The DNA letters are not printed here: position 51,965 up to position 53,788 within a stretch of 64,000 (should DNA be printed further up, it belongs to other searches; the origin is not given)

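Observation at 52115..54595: Divergent pair: a LanC-like protein that has lost both zinc-ligand motifs, and an Asp/Asn beta-hydroxylase with a 150-aa N-terminal extension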

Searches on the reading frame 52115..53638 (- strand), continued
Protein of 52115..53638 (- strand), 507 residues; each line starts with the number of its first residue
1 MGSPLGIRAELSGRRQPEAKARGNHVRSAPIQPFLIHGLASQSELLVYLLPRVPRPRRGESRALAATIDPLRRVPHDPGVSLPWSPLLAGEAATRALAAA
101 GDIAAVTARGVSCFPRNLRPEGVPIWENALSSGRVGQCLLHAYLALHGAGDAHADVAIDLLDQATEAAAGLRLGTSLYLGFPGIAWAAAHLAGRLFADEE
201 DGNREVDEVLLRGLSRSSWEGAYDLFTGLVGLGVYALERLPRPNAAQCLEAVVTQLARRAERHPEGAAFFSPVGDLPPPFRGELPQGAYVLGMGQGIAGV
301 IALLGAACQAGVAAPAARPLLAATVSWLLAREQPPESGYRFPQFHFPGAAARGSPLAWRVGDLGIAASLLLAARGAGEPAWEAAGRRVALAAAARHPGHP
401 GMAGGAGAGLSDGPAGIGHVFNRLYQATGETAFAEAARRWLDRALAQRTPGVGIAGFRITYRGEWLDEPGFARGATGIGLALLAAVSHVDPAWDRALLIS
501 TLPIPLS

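Call 44: search_protein_families(library=pfam, proteins=[L032:4618-7956:-, L080:19238-20176:-, L039:8682-10313:-, L054:18264-19751:-, L060:13216-14100:-, L051:1721-3079:+, L032:7934-9427:-, L029:4409-5278:+, L059:6416-6841:-, L035:15418-16797:-], max_evalue=0.001)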
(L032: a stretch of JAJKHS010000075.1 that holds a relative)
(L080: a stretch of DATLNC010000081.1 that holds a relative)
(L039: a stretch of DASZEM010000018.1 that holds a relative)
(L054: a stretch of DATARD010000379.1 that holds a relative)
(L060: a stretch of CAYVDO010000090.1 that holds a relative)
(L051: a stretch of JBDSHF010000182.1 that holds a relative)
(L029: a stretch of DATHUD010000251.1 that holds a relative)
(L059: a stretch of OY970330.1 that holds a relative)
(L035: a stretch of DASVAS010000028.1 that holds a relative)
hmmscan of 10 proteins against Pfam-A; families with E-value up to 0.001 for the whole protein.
L032:4618-7956:- (1112 aa): 2 families
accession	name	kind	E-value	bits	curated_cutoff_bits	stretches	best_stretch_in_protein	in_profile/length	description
PF04738.18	Lant_dehydr_N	-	2.3e-171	571.7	28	1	70-741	1-647/649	Lantibiotic dehydratase, N terminus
PF14028.11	Lant_dehydr_C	-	1e-69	236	24.4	1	818-1088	1-253/255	Lantibiotic biosynthesis dehydratase C-term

L080:19238-20176:- (312 aa): 4 families
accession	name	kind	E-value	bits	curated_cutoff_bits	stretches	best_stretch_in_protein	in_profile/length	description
PF00005.33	ABC_tran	-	4.5e-33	115.2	25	1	28-165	3-137/137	ABC transporter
PF13304.12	AAA_21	-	1.6e-11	45.3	27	1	136-194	237-298/304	AAA domain, putative AbiEii toxin, Type IV TA system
PF13732.12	DrrA1-3_C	-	3.2e-06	28.2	27.4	1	219-304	2-80/81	ATP-binding protein DrrA1-3-like, C-terminal domain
PF13604.12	AAA_30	-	0.00044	20.5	27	0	38-88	20-69/191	AAA domain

L039:8682-10313:- (543 aa): 4 families
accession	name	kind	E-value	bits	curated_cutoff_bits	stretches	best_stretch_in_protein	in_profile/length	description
PF02518.31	HATPase_c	-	3.1e-17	63.4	26.4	1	431-541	2-105/111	Histidine kinase-, DNA gyrase B-, and HSP90-like ATPase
PF00672.30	HAMP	-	7e-06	26.7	25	1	149-200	2-53/53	HAMP domain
PF00512.31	HisKA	-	0.00036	21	26.9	0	319-372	3-53/66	His Kinase A (phospho-acceptor) domain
PF00989.32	PAS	-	0.00063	20.2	22.6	0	211-257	2-48/113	PAS fold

L054:18264-19751:- (495 aa): 2 families
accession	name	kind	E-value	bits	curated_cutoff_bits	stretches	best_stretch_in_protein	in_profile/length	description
PF02687.27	FtsX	-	8.9e-14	52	25.5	1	376-488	2-120/120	FtsX-like permease C-terminal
PF12704.14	MacB_PCD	-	3.2e-12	47.6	27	1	105-298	3-170/207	MacB-like periplasmic core domain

L060:13216-14100:- (294 aa): 0 families

L051:1721-3079:+ (452 aa): 3 families
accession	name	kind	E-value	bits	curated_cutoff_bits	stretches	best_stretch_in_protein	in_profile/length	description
PF01595.25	CNNM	-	1.6e-53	181.5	28.4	1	27-213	3-174/181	Cyclin M transmembrane N-terminal domain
PF03471.22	CorC_HlyC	-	1e-19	70.7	27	1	367-441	2-78/81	Transporter associated domain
PF00571.33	CBS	-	8.3e-16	58.5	24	2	301-351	6-56/57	CBS domain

L032:7934-9427:- (497 aa): 2 families
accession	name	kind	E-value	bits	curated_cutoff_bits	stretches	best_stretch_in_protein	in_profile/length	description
PF00773.25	RNB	-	6.7e-84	282.4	29.3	1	52-381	2-323/326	RNB domain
PF18614.7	RNase_II_C_S1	-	5.6e-20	71.4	26.6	1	430-488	1-58/59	RNase II-type exonuclease C-terminal S1 domain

L029:4409-5278:+ (289 aa): 3 families
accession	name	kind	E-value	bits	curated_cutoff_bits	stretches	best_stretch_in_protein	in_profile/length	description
PF00561.26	Abhydrolase_1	-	2e-32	113.2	25.8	1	30-277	1-245/245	alpha/beta hydrolase fold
PF12697.13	Abhydrolase_6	-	9e-20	72.7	26.3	1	32-282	1-216/217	Alpha/beta hydrolase family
PF12146.15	Hydrolase_4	-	9.5e-14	51.7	27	1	31-275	6-237/239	Serine aminopeptidase, S33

L059:6416-6841:- (141 aa): 2 families
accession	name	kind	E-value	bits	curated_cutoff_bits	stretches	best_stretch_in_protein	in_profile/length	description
PF12802.13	MarR_2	-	1.9e-13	50.8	27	1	35-100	2-60/61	MarR family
PF01047.28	MarR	-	2.9e-05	24.3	24.6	1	37-102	2-59/59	MarR family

L035:15418-16797:- (459 aa): 9 families
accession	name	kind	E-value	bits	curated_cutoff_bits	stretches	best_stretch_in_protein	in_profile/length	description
PF00158.32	Sigma54_activat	-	3.1e-67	225.9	20.2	1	146-312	1-167/168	Sigma-54 interaction domain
PF00072.30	Response_reg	-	1.2e-25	90.3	30.2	1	2-116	1-111/111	Response regulator receiver domain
PF25601.1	AAA_lid_14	-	8.8e-21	74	27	1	318-389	1-72/87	AAA+ ATPase lid domain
PF14532.12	Sigma54_activ_2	-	7.4e-18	65.6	25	1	149-317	3-138/138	Sigma-54 interaction domain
PF02954.25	HTH_8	-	7.4e-12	45.2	22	1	413-454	1-42/42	Bacterial regulatory protein, Fis family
PF00004.35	AAA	-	3.1e-08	34.6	21.2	1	170-288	1-110/131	ATPase family associated with various cellular activities (AAA)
PF07728.20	AAA_5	-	6.4e-08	33.1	22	1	170-288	2-123/139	AAA domain (dynein-related subfamily)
PF18024.7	HTH_50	-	3.1e-06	27.2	27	1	414-456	8-49/50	Helix-turn-helix domain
PF01695.23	IstB_IS21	-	0.00046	20.2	24.1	0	140-265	66-182/238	IstB-like ATP binding protein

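Call 66: predict_structure(alignment_id=A1)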
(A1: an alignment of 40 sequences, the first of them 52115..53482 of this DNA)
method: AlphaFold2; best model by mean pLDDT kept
length: 455 residues; sequences in the alignment: 40
mean_pLDDT: 87.6   pTM: 0.88
mean pLDDT of the five models: 87.6, 87.2, 86.9, 86.4, 83.4
residues with pLDDT >= 90: 301; 70-90: 108; 50-70: 16; < 50: 30
segments of 3 or more residues with pLDDT < 50: 1-27
pLDDT, mean of each block of 10 residues (from residue 1): 39 38 46 96 98 90 86 93 97 97 96 91 90 95 79 90 82 91 95 96 95 95 87 90 88 97 98 97 89 83 80 94 96 96 73 73 95 95 97 94 90 90 96 97 91 57
secondary structure, 60 per line:
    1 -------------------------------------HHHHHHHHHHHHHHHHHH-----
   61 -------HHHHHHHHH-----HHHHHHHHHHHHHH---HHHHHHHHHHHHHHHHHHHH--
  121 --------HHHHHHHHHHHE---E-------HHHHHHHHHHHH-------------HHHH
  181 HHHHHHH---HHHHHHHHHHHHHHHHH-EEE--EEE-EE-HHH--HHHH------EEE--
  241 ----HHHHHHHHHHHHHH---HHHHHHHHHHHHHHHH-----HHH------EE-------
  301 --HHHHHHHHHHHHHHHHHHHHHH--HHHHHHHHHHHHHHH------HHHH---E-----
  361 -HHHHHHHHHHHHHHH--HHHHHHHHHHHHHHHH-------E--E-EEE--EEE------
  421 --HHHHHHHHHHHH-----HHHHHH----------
elements in order: H38-55 H68-76 H82-95 H99-118 H129-139 H152-163 H177-187 H191-207 E209-211 E214-216 H226-229 E236-238 H245-258 H262-277 H303-324 H327-341 H348-351 H362-376 H379-394 E407-409 E412-414 H423-434 H440-445

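Call 76: fold_search(model_id=the predicted structure, library=pdb)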
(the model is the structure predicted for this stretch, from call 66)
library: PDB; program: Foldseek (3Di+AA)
matches with E <= 10: 517; with E <= 0.001: 20
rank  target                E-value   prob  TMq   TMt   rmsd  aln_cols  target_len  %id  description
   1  8byk                  3.2e-13  1.00  0.72  0.75   4.1       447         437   17  The structure of MadC from Clostridium maddingley reveals new insights into class I lanthipeptide cyclases (released 2023-02-22)
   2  2g02                  5.9e-09  1.00  0.65  0.72   4.3       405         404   16  Nisin cyclase (released 2006-05-23)
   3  8car                  1.8e-08  1.00  0.57  0.33   6.2       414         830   21  Discovery of the lanthipeptide Curvocidin and structural insights into its trifunctional synthetase CuvL (released 2023-06-14)
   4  6wq1_C                9.6e-08  1.00  0.62  0.70   5.5       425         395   15  Eukaryotic LanCL2 protein (released 2021-05-05)
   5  8czk_A                1.2e-07  1.00  0.57  0.64   6.2       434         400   16  Human LanCL1 bound to GSH and Dhb-Erk peptide (released 2023-01-25)
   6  6wq1_A                2.3e-07  1.00  0.59  0.67   6.0       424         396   14  Eukaryotic LanCL2 protein (released 2021-05-05)
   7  3e6u_D                3.0e-07  1.00  0.58  0.65   8.4       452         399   15  Crystal structure of Human LanCL1 (released 2009-06-23)
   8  3t33                  3.5e-07  1.00  0.57  0.63   5.6       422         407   15  Crystal Structure of Arabidopsis GCR2 (released 2013-04-17)
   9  8cav_A                4.6e-07  1.00  0.56  0.32   7.3       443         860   20  Discovery of the lanthipeptide Curvocidin and structural insights into its trifunctional synthetase CuvL (released 2023-06-14)
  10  8d0v_A                5.0e-07  1.00  0.57  0.64   6.2       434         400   16  Human LanCL1 C264A mutant bound to GSH (released 2023-01-25)
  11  8cav_B                5.3e-07  1.00  0.57  0.32   6.5       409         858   23  Discovery of the lanthipeptide Curvocidin and structural insights into its trifunctional synthetase CuvL (released 2023-06-14)
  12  3e6u_A                5.5e-07  1.00  0.58  0.63   8.4       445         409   17  Crystal structure of Human LanCL1 (released 2009-06-23)
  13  3e73_A                8.3e-07  1.00  0.60  0.66   5.1       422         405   16  Crystal Structure of Human LanCL1 complexed with GSH (released 2009-06-30)
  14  3e6u_B                1.6e-06  1.00  0.56  0.63   6.2       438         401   15  Crystal structure of Human LanCL1 (released 2009-06-23)
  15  6st5                  2.3e-05  1.00  0.53  0.28  10.8       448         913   13  crystal structure of LicM2 (released 2022-08-10)
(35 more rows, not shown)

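Call 88: search_protein_families(library=pfam, proteins=[L074:8450-9661:+], max_evalue=0.1)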
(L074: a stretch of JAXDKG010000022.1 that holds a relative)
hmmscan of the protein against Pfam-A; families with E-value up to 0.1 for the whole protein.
L074:8450-9661:+ (404 aa): 14 families
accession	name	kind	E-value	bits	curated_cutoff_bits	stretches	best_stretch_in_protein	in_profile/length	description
PF06325.19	PrmA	-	6.9e-10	39.3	22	1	126-204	159-236/296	Ribosomal protein L11 methyltransferase (PrmA)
PF22528.1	PRMT_C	-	1.3e-07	32.1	27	1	263-403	23-157/164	Arginine methyltransferase oligomerization subdomain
PF13649.12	Methyltransf_25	-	2.4e-07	31.8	27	1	132-228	1-97/97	Methyltransferase domain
PF13847.12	Methyltransf_31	-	0.00029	21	27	1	127-231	2-108/145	Methyltransferase domain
PF05175.20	MTS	-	0.00051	20.2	23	1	130-200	33-104/170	Methyltransferase small domain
PF08241.18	Methyltransf_11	-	0.00066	20.7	21.2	1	133-230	1-93/95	Methyltransferase domain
PF13489.12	Methyltransf_23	-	0.0043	17.2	27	1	124-177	18-61/164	Methyltransferase domain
PF17286.7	PRMT5_C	-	0.009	16.4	30.3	1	327-388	67-131/167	PRMT5 oligomerisation domain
PF13578.12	Methyltransf_24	-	0.012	16.9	26.3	1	133-228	1-98/105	Methyltransferase domain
PF05185.22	PRMT5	-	0.019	15.3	22.9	1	130-225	65-164/171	PRMT5 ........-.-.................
PF08242.18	Methyltransf_12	-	0.022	15.9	30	1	133-230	1-98/98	Methyltransferase domain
PF03602.21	Cons_hypoth95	-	0.035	14.2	24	1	114-164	28-77/182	Conserved hypothetical protein 95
PF02353.26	CMAS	-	0.035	13.8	27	1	127-231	61-163/273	Mycolic acid cyclopropane synthetase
PF01135.25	PCMT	-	0.038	14.2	20.3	1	118-176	63-124/210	Protein-L-isoaspartate(D-aspartate) O-methyltransferase (PCMT)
